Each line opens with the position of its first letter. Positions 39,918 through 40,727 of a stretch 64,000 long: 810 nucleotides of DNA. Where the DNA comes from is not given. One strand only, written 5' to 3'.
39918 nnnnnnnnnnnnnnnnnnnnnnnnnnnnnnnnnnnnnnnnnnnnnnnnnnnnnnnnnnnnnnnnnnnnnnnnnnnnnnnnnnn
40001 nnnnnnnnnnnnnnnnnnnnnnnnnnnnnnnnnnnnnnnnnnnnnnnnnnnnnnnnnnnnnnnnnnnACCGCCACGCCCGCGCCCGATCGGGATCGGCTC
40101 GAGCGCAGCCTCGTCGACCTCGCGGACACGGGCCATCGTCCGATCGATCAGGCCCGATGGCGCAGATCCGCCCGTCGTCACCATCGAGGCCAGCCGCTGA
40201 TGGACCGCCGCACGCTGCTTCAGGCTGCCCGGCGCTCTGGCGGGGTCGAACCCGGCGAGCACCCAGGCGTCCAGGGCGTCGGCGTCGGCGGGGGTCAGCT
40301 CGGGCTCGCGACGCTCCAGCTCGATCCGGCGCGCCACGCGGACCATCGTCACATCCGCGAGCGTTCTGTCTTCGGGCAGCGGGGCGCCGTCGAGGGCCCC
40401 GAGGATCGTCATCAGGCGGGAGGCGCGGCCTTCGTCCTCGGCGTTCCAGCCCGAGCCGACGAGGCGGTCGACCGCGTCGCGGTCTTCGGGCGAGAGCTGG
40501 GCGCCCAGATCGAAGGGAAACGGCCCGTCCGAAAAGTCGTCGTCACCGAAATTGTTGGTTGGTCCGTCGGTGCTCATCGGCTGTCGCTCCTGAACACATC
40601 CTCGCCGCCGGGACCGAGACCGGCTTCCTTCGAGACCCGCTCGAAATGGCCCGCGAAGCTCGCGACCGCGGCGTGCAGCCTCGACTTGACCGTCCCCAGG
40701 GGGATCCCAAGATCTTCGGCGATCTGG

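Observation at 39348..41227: ECF sigma factor translationally coupled to an anti-sigma candidate whose extracytoplasmic half is a pseudopilin-like DUF1559 (H-X9-DG-type) module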

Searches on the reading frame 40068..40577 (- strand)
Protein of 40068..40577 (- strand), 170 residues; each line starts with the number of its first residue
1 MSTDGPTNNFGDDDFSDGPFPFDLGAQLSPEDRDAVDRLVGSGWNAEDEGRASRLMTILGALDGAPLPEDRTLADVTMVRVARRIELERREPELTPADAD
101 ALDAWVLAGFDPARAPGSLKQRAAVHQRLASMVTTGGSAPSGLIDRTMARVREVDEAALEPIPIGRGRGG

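Call 72: predict_structure(alignment_id=A4)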
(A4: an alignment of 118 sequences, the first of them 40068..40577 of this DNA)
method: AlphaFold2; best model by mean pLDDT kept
length: 170 residues; sequences in the alignment: 118
mean_pLDDT: 81.1   pTM: 0.44
mean pLDDT of the five models: 81.1, 80.5, 79.5, 78.6, 77.1
residues with pLDDT >= 90: 59; 70-90: 77; 50-70: 25; < 50: 9
segments of 3 or more residues with pLDDT < 50: 6-9
pLDDT, mean of each block of 10 residues (from residue 1): 50 51 70 91 87 90 80 86 83 92 98 97 96 76 80 85 66
secondary structure, 60 per line:
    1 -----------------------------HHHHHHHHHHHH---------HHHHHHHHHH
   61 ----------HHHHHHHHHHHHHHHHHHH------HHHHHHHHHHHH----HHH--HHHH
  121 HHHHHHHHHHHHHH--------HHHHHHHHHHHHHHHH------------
elements in order: H30-41 H51-60 H71-89 H96-107 H117-134 H143-158

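Call 74: fold_search(model_id=the predicted structure, library=pdb)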
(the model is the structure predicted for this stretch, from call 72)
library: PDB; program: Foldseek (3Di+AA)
matches with E <= 10: 9; with E <= 0.001: 0
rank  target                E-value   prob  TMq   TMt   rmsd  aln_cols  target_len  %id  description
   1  8wiw_3                2.5e+00  0.04  0.15  0.10  18.1       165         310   14  Cryo-EM structure of the flagellar C ring in the CW state (released 2024-09-04)
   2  4ui9_P                4.1e+00  0.04  0.16  0.07  18.8       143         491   14  Atomic structure of the human Anaphase-Promoting Complex (released 2015-06-17)
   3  9n49_G                5.0e+00  0.02  0.15  0.10  20.1       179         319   14  C-ring - single subunit of the 34-mer CCW flagellar switch complex - FliF, FliG, FliM, and FliN from Salmonella (released 2025-03-12)
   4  7uyk_B                5.7e+00  0.02  0.13  0.16  17.2       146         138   12  Structure of RNF31 in complex with FP06655, a Helicon Polypeptide (released 2022-12-28)
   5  8fkp_NO               6.1e+00  0.03  0.16  0.10  21.7       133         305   14  Human nucleolar pre-60S ribosomal subunit (State A1) (released 2023-07-12)
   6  9hqv_Bp               7.8e+00  0.02  0.14  0.13  15.1       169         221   14  Cryo-EM structure of the small subunit of the mitochondrial ribosome from Toxoplasma gondii (released 2025-06-11)
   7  3qeo_A                8.3e+00  0.07  0.17  0.13   7.3        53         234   15  S74E-R104M-D133A dCK variant in complex with L-deoxythymidine and UDP (released 2011-03-16)
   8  3tnh_B                8.3e+00  0.02  0.16  0.13  18.8       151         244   15  CDK9/cyclin T in complex with CAN508 (released 2012-02-15)
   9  8kg6_G                9.5e+00  0.02  0.12  0.06  17.4       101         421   19  Yeast replisome in state I (released 2023-12-06)
